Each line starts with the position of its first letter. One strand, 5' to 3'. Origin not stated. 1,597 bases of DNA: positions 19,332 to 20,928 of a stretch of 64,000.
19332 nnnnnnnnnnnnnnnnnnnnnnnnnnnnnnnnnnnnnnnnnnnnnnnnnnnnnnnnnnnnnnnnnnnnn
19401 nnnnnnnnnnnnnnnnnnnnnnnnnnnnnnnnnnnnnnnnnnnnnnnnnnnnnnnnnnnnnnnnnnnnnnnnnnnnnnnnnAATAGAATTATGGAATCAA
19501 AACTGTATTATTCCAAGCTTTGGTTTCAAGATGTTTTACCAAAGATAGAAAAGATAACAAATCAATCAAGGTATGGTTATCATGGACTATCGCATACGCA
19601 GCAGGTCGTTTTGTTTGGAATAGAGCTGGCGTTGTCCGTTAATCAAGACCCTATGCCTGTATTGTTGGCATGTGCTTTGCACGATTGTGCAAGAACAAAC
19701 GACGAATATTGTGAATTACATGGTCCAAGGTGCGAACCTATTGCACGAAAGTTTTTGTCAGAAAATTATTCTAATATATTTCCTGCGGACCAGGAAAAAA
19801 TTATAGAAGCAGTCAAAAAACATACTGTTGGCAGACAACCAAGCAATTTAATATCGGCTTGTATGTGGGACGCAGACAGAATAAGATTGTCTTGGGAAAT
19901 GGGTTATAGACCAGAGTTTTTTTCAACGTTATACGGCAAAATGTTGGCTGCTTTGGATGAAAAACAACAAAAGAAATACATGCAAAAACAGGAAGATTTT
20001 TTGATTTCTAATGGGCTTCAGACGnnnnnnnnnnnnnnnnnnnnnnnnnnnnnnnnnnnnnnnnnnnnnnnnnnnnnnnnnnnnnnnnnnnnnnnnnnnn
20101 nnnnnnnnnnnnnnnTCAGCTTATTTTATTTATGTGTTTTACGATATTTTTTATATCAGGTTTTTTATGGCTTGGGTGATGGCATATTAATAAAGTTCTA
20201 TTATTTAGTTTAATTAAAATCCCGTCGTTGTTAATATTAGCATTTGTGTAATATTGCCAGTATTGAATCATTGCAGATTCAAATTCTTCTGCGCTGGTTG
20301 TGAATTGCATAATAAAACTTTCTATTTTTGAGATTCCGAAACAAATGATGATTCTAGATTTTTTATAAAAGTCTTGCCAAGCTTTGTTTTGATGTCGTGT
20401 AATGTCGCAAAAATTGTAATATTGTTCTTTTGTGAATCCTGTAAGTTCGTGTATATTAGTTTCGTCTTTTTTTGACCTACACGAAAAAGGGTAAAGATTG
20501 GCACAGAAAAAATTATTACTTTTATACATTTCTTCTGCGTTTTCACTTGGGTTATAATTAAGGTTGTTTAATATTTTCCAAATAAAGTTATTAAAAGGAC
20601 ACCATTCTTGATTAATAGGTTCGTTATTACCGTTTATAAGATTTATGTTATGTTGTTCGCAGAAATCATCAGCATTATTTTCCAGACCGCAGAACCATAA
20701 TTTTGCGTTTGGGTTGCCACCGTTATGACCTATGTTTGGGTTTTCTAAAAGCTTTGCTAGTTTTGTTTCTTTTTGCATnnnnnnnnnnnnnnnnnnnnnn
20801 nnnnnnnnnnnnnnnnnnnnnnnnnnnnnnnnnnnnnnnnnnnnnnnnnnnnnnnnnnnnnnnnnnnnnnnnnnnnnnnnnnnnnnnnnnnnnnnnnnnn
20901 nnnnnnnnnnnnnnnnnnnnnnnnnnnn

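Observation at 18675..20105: Orphan fusion protein: ART-like N-terminal domain plus HD phosphohydrolase, with a basic tail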

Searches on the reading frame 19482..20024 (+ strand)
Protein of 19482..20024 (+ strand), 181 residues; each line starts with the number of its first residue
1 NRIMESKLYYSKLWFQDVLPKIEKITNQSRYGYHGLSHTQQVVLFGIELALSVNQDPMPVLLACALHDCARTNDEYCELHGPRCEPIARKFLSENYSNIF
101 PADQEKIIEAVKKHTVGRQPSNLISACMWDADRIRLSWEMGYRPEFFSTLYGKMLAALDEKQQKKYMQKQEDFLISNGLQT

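Call 66: search_solved_structures(query=A4, max_evalue=1, show_alignments=3)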
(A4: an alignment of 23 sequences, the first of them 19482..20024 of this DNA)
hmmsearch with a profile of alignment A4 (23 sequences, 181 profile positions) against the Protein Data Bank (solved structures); distinct sequences matched with E-value up to 1: 8.
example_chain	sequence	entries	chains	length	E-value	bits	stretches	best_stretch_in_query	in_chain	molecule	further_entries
2pq7_A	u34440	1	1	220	1.1e-08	38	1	17-158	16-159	Predicted HD superfamily hydrolase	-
3gw7_A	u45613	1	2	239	0.00014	24.6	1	26-134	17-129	Uncharacterized protein yedJ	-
2o08_A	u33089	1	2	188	0.00076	22.2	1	32-78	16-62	BH1327 protein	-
2ogi_A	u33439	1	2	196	0.028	17.2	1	37-166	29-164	Hypothetical protein SAG1661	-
3ccg_A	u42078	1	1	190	0.04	16.7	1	36-134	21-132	HD superfamily hydrolase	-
8jja_A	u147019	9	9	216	0.27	13.9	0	102-166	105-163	bis(5'-nucleosyl)-tetraphosphatase (symmetrical)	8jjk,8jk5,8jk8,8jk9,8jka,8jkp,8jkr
8wmy_A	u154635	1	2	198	0.44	13.3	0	103-134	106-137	bis(5'-nucleosyl)-tetraphosphatase (symmetrical)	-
3thu_A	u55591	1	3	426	0.5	13.1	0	99-131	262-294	Mandelate racemase / muconate lactonizing enzyme family protein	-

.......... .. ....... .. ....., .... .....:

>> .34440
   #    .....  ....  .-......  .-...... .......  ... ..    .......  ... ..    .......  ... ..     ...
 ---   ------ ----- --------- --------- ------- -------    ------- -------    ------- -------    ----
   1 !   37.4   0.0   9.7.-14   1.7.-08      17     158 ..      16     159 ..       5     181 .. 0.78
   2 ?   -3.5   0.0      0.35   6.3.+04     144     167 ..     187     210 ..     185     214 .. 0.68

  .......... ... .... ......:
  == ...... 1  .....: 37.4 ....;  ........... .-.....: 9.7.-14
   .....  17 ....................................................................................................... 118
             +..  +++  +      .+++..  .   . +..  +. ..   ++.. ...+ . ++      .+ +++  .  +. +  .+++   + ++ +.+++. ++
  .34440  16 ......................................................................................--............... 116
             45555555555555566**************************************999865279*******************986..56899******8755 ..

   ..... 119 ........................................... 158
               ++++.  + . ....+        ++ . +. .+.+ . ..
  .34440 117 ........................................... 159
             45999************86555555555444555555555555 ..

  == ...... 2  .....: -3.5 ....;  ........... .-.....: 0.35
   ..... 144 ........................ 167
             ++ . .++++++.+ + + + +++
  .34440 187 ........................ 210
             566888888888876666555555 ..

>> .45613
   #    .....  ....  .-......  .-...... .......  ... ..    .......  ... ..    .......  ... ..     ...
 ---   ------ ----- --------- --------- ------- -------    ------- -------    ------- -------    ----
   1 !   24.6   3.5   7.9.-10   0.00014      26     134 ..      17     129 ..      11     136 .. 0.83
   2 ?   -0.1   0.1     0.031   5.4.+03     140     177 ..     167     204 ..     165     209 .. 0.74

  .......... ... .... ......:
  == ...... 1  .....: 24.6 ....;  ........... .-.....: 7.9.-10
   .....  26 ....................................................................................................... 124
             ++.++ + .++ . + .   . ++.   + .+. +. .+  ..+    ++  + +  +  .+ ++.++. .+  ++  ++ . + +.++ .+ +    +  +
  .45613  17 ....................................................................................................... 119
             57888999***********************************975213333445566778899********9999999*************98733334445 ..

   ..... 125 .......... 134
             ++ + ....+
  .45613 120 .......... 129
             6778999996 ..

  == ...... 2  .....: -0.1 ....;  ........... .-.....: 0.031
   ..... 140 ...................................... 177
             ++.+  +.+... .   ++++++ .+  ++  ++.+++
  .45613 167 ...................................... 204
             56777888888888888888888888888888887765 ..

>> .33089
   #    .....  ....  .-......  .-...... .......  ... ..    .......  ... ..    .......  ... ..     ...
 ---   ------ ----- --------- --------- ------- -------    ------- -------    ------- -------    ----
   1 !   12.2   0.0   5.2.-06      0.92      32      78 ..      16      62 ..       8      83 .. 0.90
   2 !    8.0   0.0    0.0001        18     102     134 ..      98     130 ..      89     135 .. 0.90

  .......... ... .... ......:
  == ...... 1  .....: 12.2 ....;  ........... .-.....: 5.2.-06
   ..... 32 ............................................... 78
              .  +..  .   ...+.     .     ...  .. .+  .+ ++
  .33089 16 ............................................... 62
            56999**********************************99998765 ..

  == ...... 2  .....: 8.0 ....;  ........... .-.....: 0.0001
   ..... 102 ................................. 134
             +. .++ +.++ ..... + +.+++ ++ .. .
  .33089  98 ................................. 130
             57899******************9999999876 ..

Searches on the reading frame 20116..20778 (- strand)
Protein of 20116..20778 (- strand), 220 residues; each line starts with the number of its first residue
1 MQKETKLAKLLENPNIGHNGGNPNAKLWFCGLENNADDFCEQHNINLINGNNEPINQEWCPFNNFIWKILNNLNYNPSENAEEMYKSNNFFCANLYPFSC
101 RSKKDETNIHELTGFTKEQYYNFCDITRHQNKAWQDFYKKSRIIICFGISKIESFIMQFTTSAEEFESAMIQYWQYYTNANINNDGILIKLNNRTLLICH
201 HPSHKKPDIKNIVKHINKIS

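Call 3: search_protein_families(library=pfam, proteins=[window:20116-20778:-], max_evalue=1)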
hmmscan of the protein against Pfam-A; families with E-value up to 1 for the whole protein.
window:20116-20778:- (220 aa): 1 family
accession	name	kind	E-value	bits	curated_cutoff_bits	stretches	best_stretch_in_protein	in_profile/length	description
PF21346.3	PcRGLX_3rd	-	0.012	15.4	23.8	1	125-182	254-311/411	PcRGLX-like protein C-terminal alpha/alpha toroid domain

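Call 4: search_protein_families(library=ncbifam, proteins=[window:20116-20778:-], max_evalue=1)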
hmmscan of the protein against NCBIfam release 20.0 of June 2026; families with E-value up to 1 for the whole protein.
window:20116-20778:- (220 aa): 0 families

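Call 11: search_protein_families(library=padloc, proteins=[window:20116-20778:-], max_evalue=0.1)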
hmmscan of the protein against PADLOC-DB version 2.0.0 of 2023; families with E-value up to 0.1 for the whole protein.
window:20116-20778:- (220 aa): 0 families

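Call 73: find_homologous_proteins(query=window:20116-20778:-, max_evalue=0.001)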
Query window:20116-20778:- (220 aa): 4 proteins with E <= 0.001 among 60 candidates.
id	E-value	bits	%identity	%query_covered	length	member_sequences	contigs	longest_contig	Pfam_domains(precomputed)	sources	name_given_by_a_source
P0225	5.6e-147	506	99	100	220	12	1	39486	-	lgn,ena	-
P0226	1.8e-87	311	99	62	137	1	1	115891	-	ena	-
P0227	3.4e-46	176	40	97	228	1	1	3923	-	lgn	-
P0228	3.4e-28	117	37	100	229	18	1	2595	-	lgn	-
